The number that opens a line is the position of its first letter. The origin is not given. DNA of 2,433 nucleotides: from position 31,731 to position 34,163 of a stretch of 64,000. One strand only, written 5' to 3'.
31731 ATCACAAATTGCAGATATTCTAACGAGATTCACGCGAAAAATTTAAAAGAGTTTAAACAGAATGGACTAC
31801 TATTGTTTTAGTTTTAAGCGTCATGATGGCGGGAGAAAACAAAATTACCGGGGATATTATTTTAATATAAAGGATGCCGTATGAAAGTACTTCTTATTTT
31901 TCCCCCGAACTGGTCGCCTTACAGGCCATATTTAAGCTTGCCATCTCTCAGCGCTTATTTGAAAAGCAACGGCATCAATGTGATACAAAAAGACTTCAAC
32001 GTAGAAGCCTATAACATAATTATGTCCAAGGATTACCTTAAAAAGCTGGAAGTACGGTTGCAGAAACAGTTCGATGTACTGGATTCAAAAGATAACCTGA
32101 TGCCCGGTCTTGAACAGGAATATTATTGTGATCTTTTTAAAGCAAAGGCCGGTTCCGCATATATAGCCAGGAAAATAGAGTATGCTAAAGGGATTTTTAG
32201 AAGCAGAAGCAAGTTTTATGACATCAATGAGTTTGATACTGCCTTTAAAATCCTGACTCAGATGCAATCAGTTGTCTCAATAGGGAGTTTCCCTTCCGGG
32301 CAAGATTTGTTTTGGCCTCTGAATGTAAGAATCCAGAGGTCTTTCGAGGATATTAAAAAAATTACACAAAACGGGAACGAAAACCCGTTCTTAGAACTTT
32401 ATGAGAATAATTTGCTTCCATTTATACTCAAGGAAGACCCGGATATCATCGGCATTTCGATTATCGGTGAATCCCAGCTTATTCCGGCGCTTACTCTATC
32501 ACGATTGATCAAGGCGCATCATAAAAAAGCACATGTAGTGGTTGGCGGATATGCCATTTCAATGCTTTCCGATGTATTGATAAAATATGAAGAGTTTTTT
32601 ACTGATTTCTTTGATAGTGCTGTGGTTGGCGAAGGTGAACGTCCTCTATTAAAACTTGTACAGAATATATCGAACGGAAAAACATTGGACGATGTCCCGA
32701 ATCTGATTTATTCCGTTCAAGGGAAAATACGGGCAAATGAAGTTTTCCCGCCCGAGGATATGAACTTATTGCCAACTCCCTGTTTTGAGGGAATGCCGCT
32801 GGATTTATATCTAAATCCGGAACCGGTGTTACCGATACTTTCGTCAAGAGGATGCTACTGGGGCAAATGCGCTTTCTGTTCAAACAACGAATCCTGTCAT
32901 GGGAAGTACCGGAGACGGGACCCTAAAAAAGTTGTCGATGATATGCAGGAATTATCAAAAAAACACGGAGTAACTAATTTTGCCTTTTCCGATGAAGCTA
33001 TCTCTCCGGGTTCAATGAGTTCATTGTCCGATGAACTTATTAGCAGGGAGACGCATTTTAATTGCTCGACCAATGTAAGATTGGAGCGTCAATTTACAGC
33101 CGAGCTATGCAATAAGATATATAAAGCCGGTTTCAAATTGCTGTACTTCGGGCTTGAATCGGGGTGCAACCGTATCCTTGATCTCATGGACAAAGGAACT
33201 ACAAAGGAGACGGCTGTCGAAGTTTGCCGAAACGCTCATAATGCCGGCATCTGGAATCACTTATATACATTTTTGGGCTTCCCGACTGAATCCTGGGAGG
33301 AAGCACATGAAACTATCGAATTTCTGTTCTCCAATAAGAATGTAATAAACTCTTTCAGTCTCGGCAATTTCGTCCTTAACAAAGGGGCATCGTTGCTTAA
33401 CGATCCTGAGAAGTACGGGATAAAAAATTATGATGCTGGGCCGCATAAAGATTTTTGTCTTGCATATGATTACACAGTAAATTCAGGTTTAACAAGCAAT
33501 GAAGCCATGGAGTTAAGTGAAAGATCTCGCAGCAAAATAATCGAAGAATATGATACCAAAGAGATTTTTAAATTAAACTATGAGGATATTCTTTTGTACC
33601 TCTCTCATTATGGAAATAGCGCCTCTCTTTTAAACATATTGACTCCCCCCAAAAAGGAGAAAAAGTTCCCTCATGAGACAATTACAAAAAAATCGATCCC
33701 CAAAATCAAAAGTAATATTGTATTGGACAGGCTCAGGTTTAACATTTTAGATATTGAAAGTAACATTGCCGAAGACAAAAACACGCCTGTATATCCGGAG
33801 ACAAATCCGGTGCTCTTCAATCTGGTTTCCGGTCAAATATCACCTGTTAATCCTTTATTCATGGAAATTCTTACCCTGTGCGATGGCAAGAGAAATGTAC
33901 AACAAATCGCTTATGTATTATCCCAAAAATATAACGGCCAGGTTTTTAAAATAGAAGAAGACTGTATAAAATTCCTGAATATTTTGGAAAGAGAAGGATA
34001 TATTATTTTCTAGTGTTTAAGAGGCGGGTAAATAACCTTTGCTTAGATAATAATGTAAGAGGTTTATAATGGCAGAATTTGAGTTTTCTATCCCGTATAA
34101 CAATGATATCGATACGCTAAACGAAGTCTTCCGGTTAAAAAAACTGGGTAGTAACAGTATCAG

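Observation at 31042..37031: Unusual six-gene cluster: QueG-like FeS protein, B12-radical-SAM with a PqqD/RRE domain, U32-like protein, and a NapG/NapH/FMN-bind electron module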

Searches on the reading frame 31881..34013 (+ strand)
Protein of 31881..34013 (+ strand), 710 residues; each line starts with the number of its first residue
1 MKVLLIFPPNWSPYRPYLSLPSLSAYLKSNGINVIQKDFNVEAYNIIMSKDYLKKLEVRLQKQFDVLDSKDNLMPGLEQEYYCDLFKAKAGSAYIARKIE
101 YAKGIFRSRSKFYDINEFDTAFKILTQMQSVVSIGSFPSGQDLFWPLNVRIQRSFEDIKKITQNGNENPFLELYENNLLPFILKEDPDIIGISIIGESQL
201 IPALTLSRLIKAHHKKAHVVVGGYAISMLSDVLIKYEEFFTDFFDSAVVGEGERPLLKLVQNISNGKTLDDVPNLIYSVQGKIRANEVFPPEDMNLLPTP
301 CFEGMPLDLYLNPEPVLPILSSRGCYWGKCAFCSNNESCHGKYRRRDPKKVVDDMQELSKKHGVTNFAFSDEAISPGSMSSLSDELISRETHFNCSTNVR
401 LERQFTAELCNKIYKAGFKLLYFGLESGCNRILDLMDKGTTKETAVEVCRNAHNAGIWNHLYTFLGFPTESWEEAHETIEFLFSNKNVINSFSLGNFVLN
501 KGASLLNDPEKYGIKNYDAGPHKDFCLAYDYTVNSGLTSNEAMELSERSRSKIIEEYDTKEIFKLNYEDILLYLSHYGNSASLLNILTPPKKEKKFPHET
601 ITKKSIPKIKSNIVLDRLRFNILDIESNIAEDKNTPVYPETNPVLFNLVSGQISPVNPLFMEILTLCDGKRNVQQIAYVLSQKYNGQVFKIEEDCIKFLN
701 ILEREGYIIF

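Call 4: search_protein_families(library=pfam, proteins=[window:31881-34013:+], max_evalue=0.01)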
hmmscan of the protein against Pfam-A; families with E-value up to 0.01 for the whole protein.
window:31881-34013:+ (710 aa): 3 families
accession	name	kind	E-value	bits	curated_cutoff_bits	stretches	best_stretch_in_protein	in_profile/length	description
PF04055.27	Radical_SAM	-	3.3e-20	73.4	29.5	1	321-482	3-166/166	Radical SAM superfamily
PF02310.24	B12-binding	-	4.7e-08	33.3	32.1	1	179-258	44-119/121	B12 binding domain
PF05402.18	PqqD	-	1.7e-07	31.9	23.4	1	644-708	3-67/67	Coenzyme PQQ synthesis protein D (PqqD)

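Call 5: search_protein_families(library=ncbifam, proteins=[window:31881-34013:+], max_evalue=0.01)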
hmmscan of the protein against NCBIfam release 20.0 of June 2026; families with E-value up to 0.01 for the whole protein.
window:31881-34013:+ (710 aa): 21 families
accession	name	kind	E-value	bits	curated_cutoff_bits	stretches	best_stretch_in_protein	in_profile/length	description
TIGR03975.1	rSAM_ocin_1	subfamily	1.3e-37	129.6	281.85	1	180-518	122-463/606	RiPP maturation radical SAM C-methyltransferase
TIGR04072.2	rSAM_ladder_B12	equivalog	2e-27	96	360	1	206-506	89-369/443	lipid biosynthesis B12-binding/radical SAM protein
TIGR04479.1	bcpD_PhpK_rSAM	subfamily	1e-25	90.1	600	1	170-516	91-438/504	PhpK family radical SAM P-methyltransferase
NF050148.1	rSAM_ApyD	equivalog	9.3e-24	83.8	750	1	180-482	68-363/645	RiPP biosynthesis radical SAM protein ApyD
TIGR04014.1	B12_SAM_MJ_0865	equivalog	4.2e-21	75.2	360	1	185-482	37-333/434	methyl-coenzyme M reductase glutamine C-methyltransferase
TIGR04385.1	B12_rSAM_cofa1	equivalog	7.2e-21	74.9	450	1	157-501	37-381/438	B12 lower ligand biosynthesis radical SAM protein BzaD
TIGR02026.1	BchE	equivalog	1.5e-20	73.6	481.35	1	175-483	52-363/497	magnesium-protoporphyrin IX monomethyl ester anaerobic oxidative cyclase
NF038361.1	rSAM_Sden_1168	equivalog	4.3e-20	71.8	575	1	171-482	125-448/560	Sden_1168 family B12-binding radical SAM P-methyltransferase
TIGR03471.1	HpnJ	equivalog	4.7e-20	71.9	577.6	1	260-482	133-362/472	hopanoid biosynthesis associated radical SAM protein HpnJ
TIGR04013.1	B12_SAM_MJ_1487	hypoth_equivalog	3.5e-19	68.9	251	2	187-379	43-213/382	TIGR04013 family B12-binding domain/radical SAM domain-containing protein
TIGR04190.1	B12_SAM_Ta0216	equivalog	1.8e-17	63.2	500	1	203-515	96-432/554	TIGR04190 family B12-binding domain/radical SAM domain protein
TIGR04367.1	HpnR_B12_rSAM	equivalog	1.7e-13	49.9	650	1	184-457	58-325/490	hopanoid C-3 methylase HpnR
TIGR03960.1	rSAM_fuse_unch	hypoth_equivalog_domain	2.2e-13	49.6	462.3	1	322-477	259-416/605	TIGR03960 family B12-binding radical SAM protein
NF040542.1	rSAM_RCCLKC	equivalog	7e-11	41.9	450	1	184-485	46-350/423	arsinothricin biosynthesis radical SAM protein ArsL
NF045585.1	rSAM_slr0320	equivalog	7e-10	38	775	1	210-479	132-399/511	photosystem II high light acclimation radical SAM protein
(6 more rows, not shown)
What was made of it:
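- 31881..34013 (+): Class-B (cobalamin-type) radical SAM enzyme with a C-terminal PqqD/RRE peptide-recognition domain. Pfam and NCBIfam results (calls 4, 5).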

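Call 8: find_homologous_proteins(query=window:31881-34013:+, max_evalue=0.00001)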
Query window:31881-34013:+ (710 aa): 2148 proteins with E <= 0.00001 among 8000 candidates; the best 120 are listed.
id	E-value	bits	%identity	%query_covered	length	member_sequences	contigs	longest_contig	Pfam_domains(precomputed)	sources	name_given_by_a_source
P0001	0.0e+0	1616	99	100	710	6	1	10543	PF04055.28,PF05402.19,PF02310.25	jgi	jgi:radical SAM superfamily enzyme YgiQ (UPF0313 family)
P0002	0.0e+0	1167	70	100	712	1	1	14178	PF04055.28,PF05402.19,PF02310.25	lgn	-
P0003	0.0e+0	1039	65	100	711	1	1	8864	PF04055.28,PF05402.19,PF02310.25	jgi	jgi:anaerobic magnesium-protoporphyrin IX monomethyl ester cyclase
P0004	0.0e+0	1039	63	100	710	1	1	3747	PF04055.28,PF05402.19,PF02310.25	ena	-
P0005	0.0e+0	1012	62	100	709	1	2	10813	PF04055.28,PF05402.19,PF02310.25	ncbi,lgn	-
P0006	0.0e+0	1012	65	97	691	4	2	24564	PF04055.28,PF05402.19,PF02310.25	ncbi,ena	-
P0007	4.6e-298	1008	62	100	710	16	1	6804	PF04055.28,PF05402.19,PF02310.25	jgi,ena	jgi:hypothetical protein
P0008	1.4e-297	1007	62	100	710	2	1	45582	PF04055.28,PF05402.19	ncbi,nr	ncbi:MAG: PqqD family peptide modification chaperone [Dehalococcoidales bacterium]|nr:PqqD family pe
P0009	1.3e-296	1004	63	100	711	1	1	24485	PF04055.28,PF05402.19,PF02310.25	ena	-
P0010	2.9e-295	999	61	100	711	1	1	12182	PF04055.28,PF05402.19,PF02310.25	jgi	jgi:anaerobic magnesium-protoporphyrin IX monomethyl ester cyclase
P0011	7.7e-295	998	61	100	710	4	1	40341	PF04055.28,PF05402.19,PF02310.25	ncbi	-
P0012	2.6e-294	996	61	100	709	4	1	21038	PF04055.28,PF05402.19,PF02310.25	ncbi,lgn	-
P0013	1.9e-292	990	61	100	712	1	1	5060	PF04055.28,PF05402.19,PF02310.25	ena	-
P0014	8.3e-291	984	61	97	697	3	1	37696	PF04055.28,PF05402.19,PF02310.25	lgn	-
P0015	1.4e-289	980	61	100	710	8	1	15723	PF04055.28,PF05402.19,PF02310.25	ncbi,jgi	jgi:hypothetical protein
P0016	9.3e-289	978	63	98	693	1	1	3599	PF04055.28,PF05402.19,PF02310.25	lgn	-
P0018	1.0e-287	974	62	100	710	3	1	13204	PF04055.28,PF05402.19,PF02310.25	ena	-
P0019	3.7e-286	969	60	100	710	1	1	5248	PF04055.28,PF05402.19,PF02310.25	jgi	jgi:anaerobic magnesium-protoporphyrin IX monomethyl ester cyclase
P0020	1.2e-284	964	59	98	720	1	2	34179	PF04055.28,PF05402.19,PF02310.25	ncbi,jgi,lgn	jgi:hypothetical protein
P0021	9.1e-282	954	58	100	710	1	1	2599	PF04055.28,PF05402.19,PF02310.25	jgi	jgi:anaerobic magnesium-protoporphyrin IX monomethyl ester cyclase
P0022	1.1e-281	954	59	100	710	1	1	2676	PF04055.28,PF05402.19,PF02310.25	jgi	jgi:anaerobic magnesium-protoporphyrin IX monomethyl ester cyclase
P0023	5.1e-281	952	60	100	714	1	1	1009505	PF04055.28,PF05402.19,PF02310.25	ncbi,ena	-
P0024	2.6e-278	943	59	100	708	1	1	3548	PF04055.28,PF05402.19,PF02310.25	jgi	jgi:anaerobic magnesium-protoporphyrin IX monomethyl ester cyclase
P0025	1.1e-276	938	60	95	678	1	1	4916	PF04055.28,PF05402.19,PF02310.25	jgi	-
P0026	3.8e-275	933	59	100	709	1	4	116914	PF04055.28,PF05402.19,PF02310.25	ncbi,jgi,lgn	jgi:anaerobic magnesium-protoporphyrin IX monomethyl ester cyclase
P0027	7.6e-275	932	59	100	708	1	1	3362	PF04055.28,PF05402.19,PF02310.25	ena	-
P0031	1.5e-268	911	56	98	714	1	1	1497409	PF04055.28,PF05402.19,PF02310.25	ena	-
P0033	2.1e-264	897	57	100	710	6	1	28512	PF04055.28,PF05402.19,PF02310.25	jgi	jgi:radical SAM superfamily enzyme YgiQ (UPF0313 family)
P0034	7.9e-258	875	55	99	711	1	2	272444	PF04055.28,PF05402.19,PF02310.25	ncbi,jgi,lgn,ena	ncbi:MAG: PqqD family peptide modification chaperone [Dehalococcoidales bacterium]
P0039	7.1e-247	839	55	95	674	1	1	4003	PF04055.28,PF05402.19,PF02310.25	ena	-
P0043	7.5e-243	826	58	90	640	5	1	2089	PF04055.28,PF05402.19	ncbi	ncbi:MAG: radical SAM protein, partial [Eubacteriales bacterium]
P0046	3.9e-233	794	51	99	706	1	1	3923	PF04055.28,PF05402.19,PF02310.25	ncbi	-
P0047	6.0e-231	787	63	79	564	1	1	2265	PF04055.28,PF05402.19,PF02310.25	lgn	-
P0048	3.0e-227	774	53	92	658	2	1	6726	PF04055.28,PF05402.19,PF02310.25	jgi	jgi:hypothetical protein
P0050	1.2e-223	762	49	100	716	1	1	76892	PF04055.28,PF05402.19,PF02310.25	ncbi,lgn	-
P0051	3.5e-223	761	49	100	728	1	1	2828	PF04055.28,PF05402.19,PF02310.25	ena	-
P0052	7.9e-220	750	48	99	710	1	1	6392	PF04055.28,PF05402.19,PF02310.25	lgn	-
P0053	1.4e-218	746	48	100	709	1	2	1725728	PF04055.28,PF05402.19,PF02310.25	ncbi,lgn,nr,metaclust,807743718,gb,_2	ncbi:hypothetical protein DGWBC_1582 [Dehalogenimonas sp. WBC-2]|nr:hypothetical protein DGWBC_1582 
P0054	2.5e-204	699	47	100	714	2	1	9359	PF04055.28,PF05402.19,PF02310.25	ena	-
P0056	8.0e-202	690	46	100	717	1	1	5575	PF04055.28,PF05402.19,PF02310.25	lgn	-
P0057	1.4e-201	689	46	100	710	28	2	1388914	PF04055.28,PF05402.19,PF02310.25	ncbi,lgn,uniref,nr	ncbi:B12-binding domain-containing radical SAM protein [Dehalococcoides mccartyi]|uniref:PqqD family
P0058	2.1e-201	689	45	100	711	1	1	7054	PF04055.28,PF05402.19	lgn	-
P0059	3.7e-201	688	47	100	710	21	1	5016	PF04055.28,PF05402.19,PF02310.25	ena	-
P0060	6.5e-201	687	46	100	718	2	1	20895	PF04055.28,PF05402.19,PF02310.25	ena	-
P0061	1.1e-200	687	62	69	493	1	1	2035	PF04055.28,PF05402.19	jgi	jgi:hypothetical protein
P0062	1.8e-200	686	45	100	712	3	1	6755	PF04055.28,PF05402.19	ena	-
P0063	2.7e-199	682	44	100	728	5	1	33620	PF04055.28,PF05402.19,PF02310.25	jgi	jgi:radical SAM superfamily enzyme YgiQ (UPF0313 family)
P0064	8.3e-199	680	45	100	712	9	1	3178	PF04055.28,PF05402.19,PF02310.25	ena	-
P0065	1.3e-198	680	46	100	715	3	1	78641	PF04055.28,PF05402.19,PF02310.25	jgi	-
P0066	1.3e-198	680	45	100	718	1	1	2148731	PF04055.28,PF05402.19,PF02310.25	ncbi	ncbi:MAG: PqqD family peptide modification chaperone [Dehalogenimonas sp.]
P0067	2.9e-198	678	46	100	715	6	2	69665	PF04055.28,PF05402.19,PF02310.25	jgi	jgi:hypothetical protein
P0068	7.5e-198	677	46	99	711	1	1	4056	PF04055.28,PF05402.19,PF02310.25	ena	-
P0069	6.5e-197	674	44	100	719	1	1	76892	PF04055.28,PF05402.19,PF02310.25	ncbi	-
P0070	7.4e-196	671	45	100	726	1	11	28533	PF04055.28,PF05402.19,PF02310.25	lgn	-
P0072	3.8e-195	668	45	98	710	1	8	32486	PF04055.28,PF05402.19,PF02310.25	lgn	-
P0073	8.0e-195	667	44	100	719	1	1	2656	PF04055.28,PF05402.19,PF02310.25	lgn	-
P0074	1.1e-194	667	43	100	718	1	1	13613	PF04055.28,PF05402.19,PF02310.25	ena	-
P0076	3.6e-194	665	44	100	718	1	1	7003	PF04055.28,PF05402.19,PF02310.25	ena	-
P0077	3.6e-194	665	44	99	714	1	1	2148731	PF04055.28,PF05402.19,PF02310.25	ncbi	ncbi:MAG: PqqD family peptide modification chaperone [Dehalogenimonas sp.]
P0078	6.3e-194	664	43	100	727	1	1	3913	PF04055.28,PF05402.19,PF02310.25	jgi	jgi:anaerobic magnesium-protoporphyrin IX monomethyl ester cyclase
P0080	7.4e-193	661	45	100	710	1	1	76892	PF04055.28,PF05402.19,PF02310.25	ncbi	-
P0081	3.1e-191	655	44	100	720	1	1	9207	PF04055.28,PF05402.19,PF02310.25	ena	-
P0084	4.3e-190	651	44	100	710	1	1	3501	PF04055.28,PF05402.19,PF02310.25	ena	-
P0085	2.1e-189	649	44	100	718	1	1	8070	PF04055.28,PF05402.19,PF02310.25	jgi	-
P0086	2.3e-189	649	43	100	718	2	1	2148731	PF04055.28,PF05402.19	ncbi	ncbi:MAG: PqqD family peptide modification chaperone [Dehalogenimonas sp.]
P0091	1.9e-184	633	42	100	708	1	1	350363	PF04055.28,PF05402.19,PF02310.25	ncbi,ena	-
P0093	7.3e-184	631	43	98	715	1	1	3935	PF04055.28,PF05402.19,PF02310.25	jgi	jgi:anaerobic magnesium-protoporphyrin IX monomethyl ester cyclase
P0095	1.1e-181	624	43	100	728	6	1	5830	PF04055.28,PF05402.19,PF02310.25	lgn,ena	-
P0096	1.7e-181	623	41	100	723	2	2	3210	PF04055.28,PF05402.19,PF02310.25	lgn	-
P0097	5.3e-181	621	62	64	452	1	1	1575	PF04055.28,PF05402.19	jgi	jgi:hypothetical protein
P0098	7.6e-180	618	41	100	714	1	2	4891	PF04055.28,PF05402.19,PF02310.25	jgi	jgi:anaerobic magnesium-protoporphyrin IX monomethyl ester cyclase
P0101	2.9e-178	612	41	100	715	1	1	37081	PF04055.28,PF05402.19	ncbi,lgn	-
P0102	8.8e-178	611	43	100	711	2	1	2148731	PF04055.28,PF05402.19,PF02310.25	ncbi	ncbi:MAG: PqqD family peptide modification chaperone [Dehalogenimonas sp.]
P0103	1.1e-176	607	43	95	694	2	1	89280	PF04055.28,PF05402.19,PF02310.25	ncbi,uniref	ncbi:PqqD family peptide modification chaperone [Dehalogenimonas sp. THU2]|uniref:PqqD family peptid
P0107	4.9e-171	589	43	92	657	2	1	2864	PF04055.28,PF05402.19,PF02310.25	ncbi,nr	ncbi:MAG: PqqD family peptide modification chaperone [Candidatus Aminicenantes bacterium]|nr:PqqD fa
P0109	1.9e-168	580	39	100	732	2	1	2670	PF04055.28,PF05402.19,PF02310.25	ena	-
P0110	8.7e-167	574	41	100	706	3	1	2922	PF04055.28,PF05402.19,PF02310.25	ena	-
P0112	4.8e-161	555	53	66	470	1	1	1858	PF04055.28,PF05402.19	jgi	jgi:anaerobic magnesium-protoporphyrin IX monomethyl ester cyclase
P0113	4.3e-159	549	39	99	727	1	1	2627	PF04055.28,PF05402.19,PF02310.25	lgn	-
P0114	8.4e-159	548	42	90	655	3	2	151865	PF04055.28,PF05402.19,PF02310.25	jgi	-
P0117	2.1e-154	534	39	99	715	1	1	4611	PF04055.28,PF05402.19,PF02310.25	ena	-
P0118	1.3e-153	531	39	94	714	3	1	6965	PF04055.28,PF05402.19,PF02310.25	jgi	jgi:anaerobic magnesium-protoporphyrin IX monomethyl ester cyclase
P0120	1.1e-148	515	37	99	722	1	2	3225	PF04055.28,PF05402.19,PF02310.25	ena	-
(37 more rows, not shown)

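Call 9: find_encoding_contigs(protein=P0057, flank=10000, max_places=3)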
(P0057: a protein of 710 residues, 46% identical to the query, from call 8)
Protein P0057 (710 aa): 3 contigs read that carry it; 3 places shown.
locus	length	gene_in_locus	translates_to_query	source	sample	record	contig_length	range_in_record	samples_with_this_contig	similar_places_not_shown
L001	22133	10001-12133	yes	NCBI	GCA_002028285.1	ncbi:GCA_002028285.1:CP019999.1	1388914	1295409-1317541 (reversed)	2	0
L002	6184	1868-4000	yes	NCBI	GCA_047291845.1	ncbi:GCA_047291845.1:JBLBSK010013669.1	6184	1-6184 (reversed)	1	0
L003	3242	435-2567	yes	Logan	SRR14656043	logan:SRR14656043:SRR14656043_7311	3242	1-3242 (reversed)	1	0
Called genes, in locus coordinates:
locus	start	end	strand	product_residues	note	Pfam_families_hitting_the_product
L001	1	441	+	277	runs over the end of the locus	PF11271:PorA, PF01130:CD36 (faint)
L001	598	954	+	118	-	-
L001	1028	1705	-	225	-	PF00072:Response_reg, PF00486:Trans_reg_C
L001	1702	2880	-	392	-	PF13188:PAS_8 (weak), PF13426:PAS_9, PF00989:PAS (weak), PF00512:HisKA, PF02518:HATPase_c, PF13589:HATPase_c_3 (weak)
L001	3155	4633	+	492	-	PF13486:Dehalogenase, PF13484:Fer4_16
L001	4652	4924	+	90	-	PF27193:VcrB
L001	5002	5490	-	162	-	PF12802:MarR_2 (weak)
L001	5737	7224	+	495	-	PF13486:Dehalogenase, PF12838:Fer4_7 (weak), PF13484:Fer4_16 (weak)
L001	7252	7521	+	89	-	PF27193:VcrB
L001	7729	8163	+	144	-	PF01047:MarR, PF12802:MarR_2, PF13412:HTH_24, PF13463:HTH_27 (weak), PF09339:HTH_IclR (weak)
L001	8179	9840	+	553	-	PF00083:Sugar_tr, PF06609:TRI12, PF07690:MFS_1, PF12832:MFS_1_like (faint)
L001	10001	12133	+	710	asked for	PF02310:B12-binding, PF04055:Radical_SAM, PF05402:PqqD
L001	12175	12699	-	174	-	PF12802:MarR_2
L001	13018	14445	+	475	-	PF13486:Dehalogenase, PF13484:Fer4_16 (weak)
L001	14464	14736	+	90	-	PF27193:VcrB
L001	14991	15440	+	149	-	PF12802:MarR_2 (weak), PF01047:MarR, PF22166:WHD_ArnR1 (weak)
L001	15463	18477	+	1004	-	PF00873:ACR_tran, PF02355:SecD_SecF_C (faint), PF03176:MMPL (weak)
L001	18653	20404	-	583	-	PF08497:Radical_SAM_N, PF04055:Radical_SAM (weak)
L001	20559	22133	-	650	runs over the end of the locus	PF00664:ABC_membrane, PF00005:ABC_tran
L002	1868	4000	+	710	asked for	PF02310:B12-binding, PF04055:Radical_SAM, PF05402:PqqD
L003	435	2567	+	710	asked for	PF02310:B12-binding, PF04055:Radical_SAM, PF05402:PqqD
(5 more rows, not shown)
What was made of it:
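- In D. mccartyi the paralogue follows an MFS transporter (call 9).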

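Call 10: find_encoding_contigs(protein=P0053, flank=10000, max_places=2)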
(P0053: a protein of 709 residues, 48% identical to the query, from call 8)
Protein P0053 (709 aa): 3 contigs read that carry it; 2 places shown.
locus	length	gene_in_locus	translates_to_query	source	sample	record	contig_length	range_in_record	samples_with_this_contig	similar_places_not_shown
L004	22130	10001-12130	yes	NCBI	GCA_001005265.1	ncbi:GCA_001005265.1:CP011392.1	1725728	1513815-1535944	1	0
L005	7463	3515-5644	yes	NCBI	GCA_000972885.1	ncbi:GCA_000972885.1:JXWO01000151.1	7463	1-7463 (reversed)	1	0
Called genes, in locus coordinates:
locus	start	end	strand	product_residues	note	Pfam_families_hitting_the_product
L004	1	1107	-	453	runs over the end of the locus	PF13484:Fer4_16 (weak)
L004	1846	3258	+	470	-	PF13486:Dehalogenase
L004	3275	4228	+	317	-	PF13593:SBF_like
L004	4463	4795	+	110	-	PF13451:zf_Tbcl, PF23477:zf_Tbcl_2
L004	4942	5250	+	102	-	PF00076:RRM_1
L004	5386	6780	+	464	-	PF18073:Zn_ribbon_LapB, PF03796:DnaB_C (weak), PF06745:ATPase, PF13481:AAA_25, PF25199:nSTAND_NTPase5 (faint), PF13541:ChlI (weak)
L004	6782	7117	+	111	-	-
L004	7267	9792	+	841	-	PF02861:Clp_N, PF00004:AAA, PF05621:TniB, PF17871:AAA_lid_9, PF00004:AAA, PF07724:AAA_2, PF07728:AAA_5, PF10431:ClpB_D2-small, +7 more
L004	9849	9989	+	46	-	-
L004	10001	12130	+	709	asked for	PF02310:B12-binding, PF04055:Radical_SAM, PF05402:PqqD (weak)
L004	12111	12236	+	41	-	-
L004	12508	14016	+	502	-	PF13486:Dehalogenase, PF13484:Fer4_16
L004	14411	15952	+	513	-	PF13486:Dehalogenase, PF13484:Fer4_16 (weak)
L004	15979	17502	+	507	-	PF13486:Dehalogenase, PF13484:Fer4_16 (weak)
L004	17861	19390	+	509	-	PF13486:Dehalogenase, PF13484:Fer4_16 (faint)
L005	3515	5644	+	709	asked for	PF02310:B12-binding, PF04055:Radical_SAM, PF05402:PqqD (weak)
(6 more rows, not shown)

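Call 11: find_encoding_contigs(protein=P0008, flank=10000, max_places=1)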
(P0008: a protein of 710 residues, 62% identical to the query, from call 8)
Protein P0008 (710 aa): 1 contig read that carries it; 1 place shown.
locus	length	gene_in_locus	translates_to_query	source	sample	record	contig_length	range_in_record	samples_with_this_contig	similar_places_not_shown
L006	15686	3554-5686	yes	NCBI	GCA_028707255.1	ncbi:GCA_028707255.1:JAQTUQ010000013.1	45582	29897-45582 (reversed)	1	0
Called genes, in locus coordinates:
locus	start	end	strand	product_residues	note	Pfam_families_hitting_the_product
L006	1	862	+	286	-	PF01794:Ferric_reduct (faint), PF14358:DUF4405, PF24709:DUF7670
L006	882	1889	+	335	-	-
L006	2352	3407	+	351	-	PF14358:DUF4405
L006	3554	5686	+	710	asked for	PF04055:Radical_SAM, PF05402:PqqD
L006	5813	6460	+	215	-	PF00702:Hydrolase, PF12710:HAD, PF13419:HAD_2, PF13242:Hydrolase_like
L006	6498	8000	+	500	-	PF00890:FAD_binding_2 (faint), PF01134:GIDA (faint), PF01266:DAO (faint), PF01593:Amino_oxidase, PF07992:Pyr_redox_2 (faint), PF13450:NAD_binding_8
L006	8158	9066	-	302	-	PF04240:Caroten_synth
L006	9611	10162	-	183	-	-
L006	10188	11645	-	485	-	PF01425:Amidase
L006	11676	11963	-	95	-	PF02686:GatC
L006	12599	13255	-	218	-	PF02492:cobW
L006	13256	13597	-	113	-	PF01155:HypA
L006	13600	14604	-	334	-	PF00586:AIRS, PF02769:AIRS_C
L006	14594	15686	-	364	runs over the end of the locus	PF01924:HypD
